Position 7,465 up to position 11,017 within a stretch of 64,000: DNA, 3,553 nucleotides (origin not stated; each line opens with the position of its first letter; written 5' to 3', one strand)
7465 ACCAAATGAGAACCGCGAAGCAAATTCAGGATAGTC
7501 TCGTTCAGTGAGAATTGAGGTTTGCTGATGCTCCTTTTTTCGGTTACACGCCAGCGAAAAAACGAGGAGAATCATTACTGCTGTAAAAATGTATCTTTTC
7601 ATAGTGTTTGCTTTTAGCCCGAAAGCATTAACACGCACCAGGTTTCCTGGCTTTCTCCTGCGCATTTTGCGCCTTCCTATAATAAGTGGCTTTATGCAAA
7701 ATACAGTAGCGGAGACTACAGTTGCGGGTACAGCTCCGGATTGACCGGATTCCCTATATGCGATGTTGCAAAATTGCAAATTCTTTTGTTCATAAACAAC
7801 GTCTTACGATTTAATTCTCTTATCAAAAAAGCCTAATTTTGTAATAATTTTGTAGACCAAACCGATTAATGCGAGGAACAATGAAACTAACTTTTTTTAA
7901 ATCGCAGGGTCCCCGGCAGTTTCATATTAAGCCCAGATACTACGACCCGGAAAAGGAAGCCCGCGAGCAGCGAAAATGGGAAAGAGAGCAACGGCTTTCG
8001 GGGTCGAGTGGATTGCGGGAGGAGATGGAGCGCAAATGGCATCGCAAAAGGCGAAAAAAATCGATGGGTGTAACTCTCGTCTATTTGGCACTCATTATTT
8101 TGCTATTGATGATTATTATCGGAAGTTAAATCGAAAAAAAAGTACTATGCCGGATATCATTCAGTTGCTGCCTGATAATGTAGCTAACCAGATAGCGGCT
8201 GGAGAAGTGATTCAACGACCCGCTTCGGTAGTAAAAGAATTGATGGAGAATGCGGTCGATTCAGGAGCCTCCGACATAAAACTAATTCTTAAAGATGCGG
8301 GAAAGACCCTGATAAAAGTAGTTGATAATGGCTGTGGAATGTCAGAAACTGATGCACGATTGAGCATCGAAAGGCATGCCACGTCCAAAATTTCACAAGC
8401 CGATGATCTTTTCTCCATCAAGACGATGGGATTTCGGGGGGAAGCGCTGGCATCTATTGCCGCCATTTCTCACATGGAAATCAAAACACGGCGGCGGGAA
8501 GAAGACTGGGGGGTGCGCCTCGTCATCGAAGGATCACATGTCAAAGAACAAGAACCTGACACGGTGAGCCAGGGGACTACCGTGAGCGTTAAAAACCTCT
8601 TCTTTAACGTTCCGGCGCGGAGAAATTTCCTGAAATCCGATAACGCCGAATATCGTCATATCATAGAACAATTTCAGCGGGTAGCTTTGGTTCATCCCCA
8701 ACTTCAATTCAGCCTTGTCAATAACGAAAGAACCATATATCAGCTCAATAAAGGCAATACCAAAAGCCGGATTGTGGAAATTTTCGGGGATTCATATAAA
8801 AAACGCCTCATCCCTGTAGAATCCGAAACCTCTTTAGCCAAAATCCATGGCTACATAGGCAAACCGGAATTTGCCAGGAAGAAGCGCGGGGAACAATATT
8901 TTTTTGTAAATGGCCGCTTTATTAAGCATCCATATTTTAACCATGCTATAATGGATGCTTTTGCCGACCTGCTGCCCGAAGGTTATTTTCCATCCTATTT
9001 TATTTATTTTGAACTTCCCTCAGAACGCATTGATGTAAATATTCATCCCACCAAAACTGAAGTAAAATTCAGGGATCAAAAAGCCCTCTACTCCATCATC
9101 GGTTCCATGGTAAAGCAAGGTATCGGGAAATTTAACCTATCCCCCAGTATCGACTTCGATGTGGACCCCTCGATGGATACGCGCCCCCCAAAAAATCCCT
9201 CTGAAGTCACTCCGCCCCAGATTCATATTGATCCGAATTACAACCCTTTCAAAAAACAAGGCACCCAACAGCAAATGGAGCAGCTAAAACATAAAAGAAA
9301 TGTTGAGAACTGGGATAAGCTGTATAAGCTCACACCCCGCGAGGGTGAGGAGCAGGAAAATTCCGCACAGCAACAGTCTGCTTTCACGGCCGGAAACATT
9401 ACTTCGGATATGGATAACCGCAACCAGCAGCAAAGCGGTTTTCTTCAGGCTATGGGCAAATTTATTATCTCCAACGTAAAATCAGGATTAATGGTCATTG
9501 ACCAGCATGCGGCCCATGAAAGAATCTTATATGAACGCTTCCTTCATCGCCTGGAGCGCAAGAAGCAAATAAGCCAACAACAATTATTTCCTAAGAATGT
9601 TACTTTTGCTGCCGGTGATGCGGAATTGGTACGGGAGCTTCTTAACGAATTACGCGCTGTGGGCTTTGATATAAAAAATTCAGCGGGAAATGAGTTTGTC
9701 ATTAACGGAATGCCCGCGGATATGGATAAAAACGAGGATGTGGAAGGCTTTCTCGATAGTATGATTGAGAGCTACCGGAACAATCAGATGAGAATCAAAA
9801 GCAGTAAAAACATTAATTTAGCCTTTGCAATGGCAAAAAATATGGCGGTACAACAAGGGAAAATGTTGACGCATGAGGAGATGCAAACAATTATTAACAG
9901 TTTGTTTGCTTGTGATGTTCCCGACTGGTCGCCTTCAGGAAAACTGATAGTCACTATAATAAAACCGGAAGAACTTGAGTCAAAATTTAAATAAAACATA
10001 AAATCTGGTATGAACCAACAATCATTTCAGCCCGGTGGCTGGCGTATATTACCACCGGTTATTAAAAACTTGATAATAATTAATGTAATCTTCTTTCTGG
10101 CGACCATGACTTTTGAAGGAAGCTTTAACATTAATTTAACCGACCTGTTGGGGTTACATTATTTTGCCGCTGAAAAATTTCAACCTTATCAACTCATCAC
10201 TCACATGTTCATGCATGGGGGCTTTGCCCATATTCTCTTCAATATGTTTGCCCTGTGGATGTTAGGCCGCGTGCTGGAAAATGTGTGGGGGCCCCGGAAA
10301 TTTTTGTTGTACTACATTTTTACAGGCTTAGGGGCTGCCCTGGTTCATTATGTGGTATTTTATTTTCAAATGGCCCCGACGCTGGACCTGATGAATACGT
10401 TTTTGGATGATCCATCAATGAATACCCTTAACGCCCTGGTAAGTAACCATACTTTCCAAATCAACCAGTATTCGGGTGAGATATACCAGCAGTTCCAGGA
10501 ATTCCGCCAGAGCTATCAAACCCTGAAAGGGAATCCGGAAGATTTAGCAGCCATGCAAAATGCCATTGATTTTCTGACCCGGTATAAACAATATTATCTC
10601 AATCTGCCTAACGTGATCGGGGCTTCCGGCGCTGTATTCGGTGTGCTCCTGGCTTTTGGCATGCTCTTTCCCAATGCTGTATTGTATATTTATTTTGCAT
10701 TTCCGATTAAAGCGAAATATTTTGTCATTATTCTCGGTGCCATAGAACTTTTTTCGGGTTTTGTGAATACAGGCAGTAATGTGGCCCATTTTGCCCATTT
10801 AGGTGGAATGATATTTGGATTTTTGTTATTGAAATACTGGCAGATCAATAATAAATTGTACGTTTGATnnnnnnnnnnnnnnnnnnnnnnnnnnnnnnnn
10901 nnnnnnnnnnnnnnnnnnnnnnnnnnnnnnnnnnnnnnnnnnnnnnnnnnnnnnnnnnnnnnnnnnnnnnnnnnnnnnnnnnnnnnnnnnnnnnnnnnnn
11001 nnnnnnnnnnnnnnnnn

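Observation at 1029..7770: B12-riboswitch operon extends beyond BtuFCD into a T9SS-secreted EEP enzyme and a lipoprotein amidohydrolase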

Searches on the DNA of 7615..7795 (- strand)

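Call 57: build_rna_model(alignment_id=A6)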
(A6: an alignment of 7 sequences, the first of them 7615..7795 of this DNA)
Model R1 built from alignment A6 (7 sequences, 260 columns); structure: RNAalifold consensus.
model positions 197; base pairs 26; branch points 1; effective number of sequences 2.19; information 0.59 bits per position. Calibrated on 0.2 Mb of random sequence (short: E-values are rough).
structure used (alignment columns):
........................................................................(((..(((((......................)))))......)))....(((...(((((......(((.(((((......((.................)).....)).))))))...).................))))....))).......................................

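Call 59: search_with_rna_model(model_id=R1, sources=[L001, L002, L003, L004, L005, L006, L007, L008, L009, L010, L011, L012, L013, L014, L015, L016, L017, L018, L019, L020, L021, L022, L023, L024, L025, L026, L027, L028, L029, L030, L031, L032, L033, L034, L035, L036, L037, L038, L039, L040, L041, L042, L043, L044, L045, L046, L047, L048, L049, L050, L051, L052, L053, L054, L055, L056, L057, L058, L059, L060, L061, L062, L063, L064, L065, L066, L067, L068, L069, L070, L071, L072, L073, L074, L075, L076, L077, L078, L079, L080, L081, L082, L083, L084, L085, L086, L087, L088, L089, L090, L091, L092, L093, L094, L095, L096, L097, L098, L099], max_evalue=1)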
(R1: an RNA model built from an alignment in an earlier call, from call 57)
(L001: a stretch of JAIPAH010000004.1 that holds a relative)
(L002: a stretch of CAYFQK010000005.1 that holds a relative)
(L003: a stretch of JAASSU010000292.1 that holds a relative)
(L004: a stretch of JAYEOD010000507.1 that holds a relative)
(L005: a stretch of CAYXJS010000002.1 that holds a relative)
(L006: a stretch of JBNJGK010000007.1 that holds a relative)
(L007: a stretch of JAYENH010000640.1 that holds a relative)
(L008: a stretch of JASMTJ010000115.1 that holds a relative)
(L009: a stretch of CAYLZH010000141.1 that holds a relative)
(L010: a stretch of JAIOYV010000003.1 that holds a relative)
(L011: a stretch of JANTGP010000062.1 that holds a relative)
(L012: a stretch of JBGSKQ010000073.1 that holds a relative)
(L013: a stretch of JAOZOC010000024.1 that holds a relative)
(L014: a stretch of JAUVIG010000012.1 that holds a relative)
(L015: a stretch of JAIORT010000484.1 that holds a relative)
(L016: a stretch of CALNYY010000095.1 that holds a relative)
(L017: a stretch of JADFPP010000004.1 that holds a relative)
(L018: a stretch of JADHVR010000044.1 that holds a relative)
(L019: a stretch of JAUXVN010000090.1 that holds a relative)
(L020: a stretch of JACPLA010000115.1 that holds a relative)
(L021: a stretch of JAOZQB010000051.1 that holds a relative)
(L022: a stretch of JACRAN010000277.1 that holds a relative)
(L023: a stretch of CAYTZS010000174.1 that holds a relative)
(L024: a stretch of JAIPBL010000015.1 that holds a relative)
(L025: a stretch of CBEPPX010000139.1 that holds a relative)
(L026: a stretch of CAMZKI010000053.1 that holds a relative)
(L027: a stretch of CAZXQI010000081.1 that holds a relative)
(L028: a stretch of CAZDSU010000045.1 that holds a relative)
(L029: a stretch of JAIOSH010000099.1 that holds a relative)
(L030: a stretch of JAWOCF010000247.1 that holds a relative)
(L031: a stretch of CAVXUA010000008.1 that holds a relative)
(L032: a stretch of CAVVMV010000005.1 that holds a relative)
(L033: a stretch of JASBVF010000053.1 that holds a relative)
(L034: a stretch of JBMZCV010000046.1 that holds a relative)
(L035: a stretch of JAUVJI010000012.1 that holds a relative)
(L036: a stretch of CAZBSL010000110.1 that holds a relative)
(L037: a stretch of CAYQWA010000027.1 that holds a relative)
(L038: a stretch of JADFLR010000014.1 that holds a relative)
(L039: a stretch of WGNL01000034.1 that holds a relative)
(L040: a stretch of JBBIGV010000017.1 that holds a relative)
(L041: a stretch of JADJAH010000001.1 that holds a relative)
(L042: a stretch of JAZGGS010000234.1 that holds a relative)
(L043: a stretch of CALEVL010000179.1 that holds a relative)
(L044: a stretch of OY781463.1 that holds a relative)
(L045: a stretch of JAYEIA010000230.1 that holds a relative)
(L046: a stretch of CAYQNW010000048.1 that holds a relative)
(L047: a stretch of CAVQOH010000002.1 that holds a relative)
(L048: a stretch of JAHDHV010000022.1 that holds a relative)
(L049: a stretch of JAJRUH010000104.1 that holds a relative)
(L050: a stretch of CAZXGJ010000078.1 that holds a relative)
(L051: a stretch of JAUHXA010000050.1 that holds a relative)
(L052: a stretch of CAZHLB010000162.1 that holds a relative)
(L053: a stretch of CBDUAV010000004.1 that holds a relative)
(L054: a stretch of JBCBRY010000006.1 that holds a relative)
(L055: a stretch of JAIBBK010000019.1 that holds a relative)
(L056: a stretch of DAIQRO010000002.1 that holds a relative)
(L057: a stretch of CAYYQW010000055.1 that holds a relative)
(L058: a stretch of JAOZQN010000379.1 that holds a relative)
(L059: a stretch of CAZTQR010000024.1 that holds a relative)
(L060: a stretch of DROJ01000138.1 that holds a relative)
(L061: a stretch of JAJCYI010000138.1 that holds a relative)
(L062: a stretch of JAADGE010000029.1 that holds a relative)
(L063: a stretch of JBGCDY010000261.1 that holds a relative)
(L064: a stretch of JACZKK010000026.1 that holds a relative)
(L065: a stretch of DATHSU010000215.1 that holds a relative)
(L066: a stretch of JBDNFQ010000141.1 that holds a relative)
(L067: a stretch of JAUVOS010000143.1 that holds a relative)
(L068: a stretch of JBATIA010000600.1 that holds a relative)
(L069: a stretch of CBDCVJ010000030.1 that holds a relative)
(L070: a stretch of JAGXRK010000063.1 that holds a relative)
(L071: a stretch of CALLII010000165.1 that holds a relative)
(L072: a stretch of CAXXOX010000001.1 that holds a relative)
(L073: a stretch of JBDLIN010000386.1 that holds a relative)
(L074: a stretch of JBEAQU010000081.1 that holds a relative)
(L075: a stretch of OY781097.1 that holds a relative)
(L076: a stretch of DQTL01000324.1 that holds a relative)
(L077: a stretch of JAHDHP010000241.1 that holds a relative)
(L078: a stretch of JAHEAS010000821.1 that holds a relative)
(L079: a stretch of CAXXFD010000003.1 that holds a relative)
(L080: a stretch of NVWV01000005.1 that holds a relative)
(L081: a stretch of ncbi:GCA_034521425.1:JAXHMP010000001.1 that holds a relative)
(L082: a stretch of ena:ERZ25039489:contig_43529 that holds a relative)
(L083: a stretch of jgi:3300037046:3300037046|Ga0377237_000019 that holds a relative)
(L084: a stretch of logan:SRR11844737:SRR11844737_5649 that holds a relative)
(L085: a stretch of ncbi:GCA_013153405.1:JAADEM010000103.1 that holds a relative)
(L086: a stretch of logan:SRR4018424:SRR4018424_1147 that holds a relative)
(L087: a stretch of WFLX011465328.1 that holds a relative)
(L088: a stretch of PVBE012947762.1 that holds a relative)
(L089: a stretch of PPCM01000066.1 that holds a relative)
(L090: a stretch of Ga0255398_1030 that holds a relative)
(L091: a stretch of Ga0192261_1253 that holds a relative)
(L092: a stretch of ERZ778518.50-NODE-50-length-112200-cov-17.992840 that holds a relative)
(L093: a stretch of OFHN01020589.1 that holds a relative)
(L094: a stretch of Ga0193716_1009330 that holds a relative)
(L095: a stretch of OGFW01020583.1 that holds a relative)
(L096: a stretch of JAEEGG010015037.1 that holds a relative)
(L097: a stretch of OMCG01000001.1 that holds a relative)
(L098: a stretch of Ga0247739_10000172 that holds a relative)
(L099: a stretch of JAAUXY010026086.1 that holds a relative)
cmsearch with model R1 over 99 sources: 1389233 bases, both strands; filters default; matches with E-value up to 1: 8.
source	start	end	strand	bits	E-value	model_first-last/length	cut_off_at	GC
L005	6607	6810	+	198.7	1.7e-35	1-197/197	no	0.41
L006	6594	6798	+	196.7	4.3e-35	1-197/197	no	0.42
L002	6605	6796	+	180.2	6.8e-32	1-197/197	no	0.41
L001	6597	6795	+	179.4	9.7e-32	1-197/197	no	0.43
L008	3284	3464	+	175.8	4.9e-31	1-197/197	no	0.46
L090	4960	5159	+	139.4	5.7e-24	1-197/197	no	0.41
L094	1725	1880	+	31.1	0.0057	44-197/197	no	0.6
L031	18342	18427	+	20.1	0.77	1-197/197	no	0.31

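Call 60: search_with_rna_model(model_id=R1, sources=[L100, L101, L102, L103, L104, L105, L106, L107, L108, L109, L110, L111, L112, L113, L114, L115, L116, L117, L118, L119, L120, L121, L122, L123, L124, L125, L126, L127, L128, L129, L130, L131, L132, L133, L134, L135, L136, L137, L138, L139, L140, L141, L142, L143, L144, L145, L146, L147, L148, L149, L150, L151, L152, L153, L154, L155, L156, L157, L158, L159, L160, L161, L162, L163, L164, L165, L166, window], max_evalue=1)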
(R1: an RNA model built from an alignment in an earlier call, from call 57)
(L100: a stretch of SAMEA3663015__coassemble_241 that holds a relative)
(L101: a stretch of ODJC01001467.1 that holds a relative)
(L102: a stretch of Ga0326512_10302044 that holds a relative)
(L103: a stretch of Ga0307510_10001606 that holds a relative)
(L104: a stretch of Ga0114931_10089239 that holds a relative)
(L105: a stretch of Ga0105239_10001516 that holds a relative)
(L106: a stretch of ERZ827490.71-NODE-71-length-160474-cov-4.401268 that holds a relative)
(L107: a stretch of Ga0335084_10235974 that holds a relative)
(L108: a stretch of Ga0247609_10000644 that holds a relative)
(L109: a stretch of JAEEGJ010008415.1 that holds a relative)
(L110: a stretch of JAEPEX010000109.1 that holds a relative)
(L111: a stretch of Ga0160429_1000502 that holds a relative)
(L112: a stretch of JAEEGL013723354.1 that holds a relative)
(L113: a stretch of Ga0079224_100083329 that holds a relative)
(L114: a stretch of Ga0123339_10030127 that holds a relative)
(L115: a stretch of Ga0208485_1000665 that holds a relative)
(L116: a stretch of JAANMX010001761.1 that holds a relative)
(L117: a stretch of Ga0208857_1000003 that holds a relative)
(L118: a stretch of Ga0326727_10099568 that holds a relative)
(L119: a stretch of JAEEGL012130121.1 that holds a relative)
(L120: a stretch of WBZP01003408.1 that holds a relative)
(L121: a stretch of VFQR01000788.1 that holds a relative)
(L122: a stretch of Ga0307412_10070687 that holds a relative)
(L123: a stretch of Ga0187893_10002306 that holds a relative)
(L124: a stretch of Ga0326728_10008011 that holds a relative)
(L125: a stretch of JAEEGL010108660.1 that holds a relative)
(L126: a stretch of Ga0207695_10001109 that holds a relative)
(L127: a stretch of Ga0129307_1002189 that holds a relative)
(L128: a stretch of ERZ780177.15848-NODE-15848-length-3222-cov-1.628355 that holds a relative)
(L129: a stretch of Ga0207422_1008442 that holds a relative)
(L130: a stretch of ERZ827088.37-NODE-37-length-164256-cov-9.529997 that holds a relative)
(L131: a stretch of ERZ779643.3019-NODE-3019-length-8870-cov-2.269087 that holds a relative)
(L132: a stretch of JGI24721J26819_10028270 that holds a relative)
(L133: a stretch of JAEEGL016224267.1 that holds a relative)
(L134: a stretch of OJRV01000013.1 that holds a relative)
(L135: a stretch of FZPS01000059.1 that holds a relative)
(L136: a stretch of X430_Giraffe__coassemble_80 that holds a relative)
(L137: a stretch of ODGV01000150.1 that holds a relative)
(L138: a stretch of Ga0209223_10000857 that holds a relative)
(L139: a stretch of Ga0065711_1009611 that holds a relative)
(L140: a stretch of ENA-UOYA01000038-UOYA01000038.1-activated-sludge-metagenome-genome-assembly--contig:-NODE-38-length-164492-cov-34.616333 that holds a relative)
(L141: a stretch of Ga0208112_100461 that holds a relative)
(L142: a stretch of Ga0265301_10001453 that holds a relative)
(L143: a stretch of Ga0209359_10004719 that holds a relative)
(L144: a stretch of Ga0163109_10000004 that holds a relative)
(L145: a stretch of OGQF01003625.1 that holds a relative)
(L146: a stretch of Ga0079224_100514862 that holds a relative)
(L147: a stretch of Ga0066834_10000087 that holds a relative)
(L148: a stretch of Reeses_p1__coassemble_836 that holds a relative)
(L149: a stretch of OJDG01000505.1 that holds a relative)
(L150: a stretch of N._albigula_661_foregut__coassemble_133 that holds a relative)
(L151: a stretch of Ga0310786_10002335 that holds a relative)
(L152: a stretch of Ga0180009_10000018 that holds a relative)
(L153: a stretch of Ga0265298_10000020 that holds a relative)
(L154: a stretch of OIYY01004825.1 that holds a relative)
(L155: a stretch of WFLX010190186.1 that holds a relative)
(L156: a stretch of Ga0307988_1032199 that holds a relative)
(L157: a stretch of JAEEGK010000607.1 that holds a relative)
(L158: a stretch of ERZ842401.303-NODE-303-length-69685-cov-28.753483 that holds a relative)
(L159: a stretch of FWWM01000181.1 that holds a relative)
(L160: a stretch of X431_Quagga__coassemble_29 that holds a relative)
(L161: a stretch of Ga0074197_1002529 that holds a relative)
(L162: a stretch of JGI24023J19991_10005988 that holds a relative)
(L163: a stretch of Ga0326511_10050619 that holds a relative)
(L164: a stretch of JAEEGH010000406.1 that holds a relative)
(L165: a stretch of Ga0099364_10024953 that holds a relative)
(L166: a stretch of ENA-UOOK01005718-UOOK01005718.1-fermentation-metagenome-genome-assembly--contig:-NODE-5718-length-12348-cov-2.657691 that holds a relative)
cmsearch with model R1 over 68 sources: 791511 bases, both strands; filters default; matches with E-value up to 1: 24.
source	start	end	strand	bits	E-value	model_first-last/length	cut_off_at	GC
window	7620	7800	-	173.9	6.5e-31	1-197/197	no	0.44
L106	5354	5496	+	58.7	1.4e-08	46-179/197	no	0.57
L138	5528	5721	+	57.4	2.6e-08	1-197/197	no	0.38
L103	2990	3129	+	45.1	6.2e-06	46-180/197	no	0.54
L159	5270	5340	+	43.8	1.1e-05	46-174/197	no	0.66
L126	9066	9277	+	41.6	3e-05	1-197/197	no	0.49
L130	1262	1388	+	39.2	8.7e-05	46-174/197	no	0.47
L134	1262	1388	+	39.2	8.7e-05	46-174/197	no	0.47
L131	8167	8355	-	39.2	8.8e-05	1-197/197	no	0.39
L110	9085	9240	+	35.7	0.00042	46-174/197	no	0.61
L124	1942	2117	+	34.7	0.00065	1-197/197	no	0.58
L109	8852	9037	+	34.4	0.00075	1-197/197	no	0.5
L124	1666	1796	-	32.2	0.002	46-174/197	no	0.61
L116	5286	5350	+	32.2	0.002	46-167/197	no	0.66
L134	14627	14765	-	31.9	0.0023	46-184/197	no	0.45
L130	14626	14764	-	31.6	0.0026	46-184/197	no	0.45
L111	5481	5608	+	30.5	0.0044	46-174/197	no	0.67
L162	1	127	-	27.3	0.018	1-108/197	3'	0.36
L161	5448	5670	+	25.6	0.039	46-174/197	no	0.64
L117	12134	12220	-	24.7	0.056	46-191/197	no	0.52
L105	5384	5680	+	24.1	0.074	1-197/197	no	0.46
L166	3730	3902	+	23.2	0.11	1-197/197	no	0.5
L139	13704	13786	+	21.3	0.26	1-197/197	no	0.28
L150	6509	6564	-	18.9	0.76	1-197/197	no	0.29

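Call 75: search_with_rna_model(model_id=R1, sources=[L167, L168, L169, L004, L044, L086, L140, L153], max_evalue=10)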
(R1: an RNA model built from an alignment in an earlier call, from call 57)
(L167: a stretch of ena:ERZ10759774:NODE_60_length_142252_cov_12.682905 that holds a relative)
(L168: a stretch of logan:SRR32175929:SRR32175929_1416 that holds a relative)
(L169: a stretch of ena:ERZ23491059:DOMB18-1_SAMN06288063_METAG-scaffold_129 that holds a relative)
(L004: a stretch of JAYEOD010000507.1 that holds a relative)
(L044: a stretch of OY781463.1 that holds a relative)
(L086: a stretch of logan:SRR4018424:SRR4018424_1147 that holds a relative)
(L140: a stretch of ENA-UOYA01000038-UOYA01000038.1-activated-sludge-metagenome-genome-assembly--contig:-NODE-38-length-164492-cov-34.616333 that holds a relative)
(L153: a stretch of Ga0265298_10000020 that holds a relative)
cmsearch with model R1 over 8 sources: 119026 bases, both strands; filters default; matches with E-value up to 10: 11.
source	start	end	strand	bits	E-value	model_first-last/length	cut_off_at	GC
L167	2607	2810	+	189.1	1.1e-34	1-197/197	no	0.4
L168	2630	2815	+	147.9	1.1e-26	1-197/197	no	0.41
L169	2589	2785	+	99.2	3e-17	1-197/197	no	0.38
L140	8687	8765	-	15.5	0.51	1-197/197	no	0.28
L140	15392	15502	+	12.5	2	1-197/197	no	0.31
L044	5241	5311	-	12.2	2.3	1-197/197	no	0.25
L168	12241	12311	+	11.8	2.7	1-197/197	no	0.34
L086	11090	11162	-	10.9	4.1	1-197/197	no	0.27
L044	11723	11845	-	10.8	4.2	1-197/197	no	0.28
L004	7623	7690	+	10.4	5.2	1-197/197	no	0.29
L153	5673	5746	-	9.5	7.5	1-197/197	no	0.24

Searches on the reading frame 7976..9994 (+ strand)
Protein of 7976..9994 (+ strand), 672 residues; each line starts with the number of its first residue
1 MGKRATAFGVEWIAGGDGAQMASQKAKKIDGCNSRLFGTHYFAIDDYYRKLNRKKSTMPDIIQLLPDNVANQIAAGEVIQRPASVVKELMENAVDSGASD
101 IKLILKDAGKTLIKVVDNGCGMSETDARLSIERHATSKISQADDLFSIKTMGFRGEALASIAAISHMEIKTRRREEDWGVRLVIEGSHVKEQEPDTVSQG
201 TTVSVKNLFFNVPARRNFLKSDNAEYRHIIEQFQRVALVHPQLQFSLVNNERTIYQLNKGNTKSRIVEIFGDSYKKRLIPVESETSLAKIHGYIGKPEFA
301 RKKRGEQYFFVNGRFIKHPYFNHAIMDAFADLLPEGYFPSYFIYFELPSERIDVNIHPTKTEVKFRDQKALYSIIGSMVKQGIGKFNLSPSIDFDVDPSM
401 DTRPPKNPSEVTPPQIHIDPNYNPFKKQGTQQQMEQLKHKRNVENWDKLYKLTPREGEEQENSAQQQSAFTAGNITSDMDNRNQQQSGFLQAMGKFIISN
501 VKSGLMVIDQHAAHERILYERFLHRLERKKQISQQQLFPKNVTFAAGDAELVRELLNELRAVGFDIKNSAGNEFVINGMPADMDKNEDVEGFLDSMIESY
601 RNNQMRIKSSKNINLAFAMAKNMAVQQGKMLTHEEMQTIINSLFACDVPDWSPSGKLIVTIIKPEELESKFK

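Call 7: search_protein_families(library=pfam, proteins=[window:7976-9994:+], max_evalue=0.001)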
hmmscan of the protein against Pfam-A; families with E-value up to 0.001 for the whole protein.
window:7976-9994:+ (672 aa): 4 families
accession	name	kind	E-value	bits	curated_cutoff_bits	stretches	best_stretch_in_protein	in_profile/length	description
PF01119.25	DNA_mis_repair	-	1.5e-36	125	26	1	267-381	2-116/119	DNA mismatch repair protein, C-terminal domain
PF08676.16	MutL_C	-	1.3e-24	87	25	1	491-631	3-142/142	MutL C terminal dimerisation domain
PF13589.12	HATPase_c_3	-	1.6e-09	38.3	25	1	83-185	4-106/137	Histidine kinase-, DNA gyrase B-, and HSP90-like ATPase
PF02518.31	HATPase_c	-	3e-07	31.3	26.4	1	80-204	4-104/111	Histidine kinase-, DNA gyrase B-, and HSP90-like ATPase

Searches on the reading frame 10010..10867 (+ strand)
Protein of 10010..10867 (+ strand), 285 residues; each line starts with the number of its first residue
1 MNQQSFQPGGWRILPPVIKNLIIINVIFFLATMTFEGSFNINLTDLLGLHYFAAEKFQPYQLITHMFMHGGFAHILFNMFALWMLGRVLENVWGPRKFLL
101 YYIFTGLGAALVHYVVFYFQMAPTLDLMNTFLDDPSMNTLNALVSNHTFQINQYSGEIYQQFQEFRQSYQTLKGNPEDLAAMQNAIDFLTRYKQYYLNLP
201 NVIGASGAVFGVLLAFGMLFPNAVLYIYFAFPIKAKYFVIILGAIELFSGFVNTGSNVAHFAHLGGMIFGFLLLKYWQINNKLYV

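Call 7: search_protein_families(library=pfam, proteins=[window:10010-10867:+], max_evalue=0.001)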
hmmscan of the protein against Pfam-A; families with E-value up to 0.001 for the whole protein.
window:10010-10867:+ (285 aa): 2 families
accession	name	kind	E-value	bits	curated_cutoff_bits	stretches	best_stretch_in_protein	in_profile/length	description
PF01694.28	Rhomboid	-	3.5e-25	89.3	22.6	2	57-116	2-61/143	Rhomboid domain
PF08551.15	DUF1751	-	1.1e-08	36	22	1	59-121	8-70/99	Eukaryotic integral membrane protein (DUF1751)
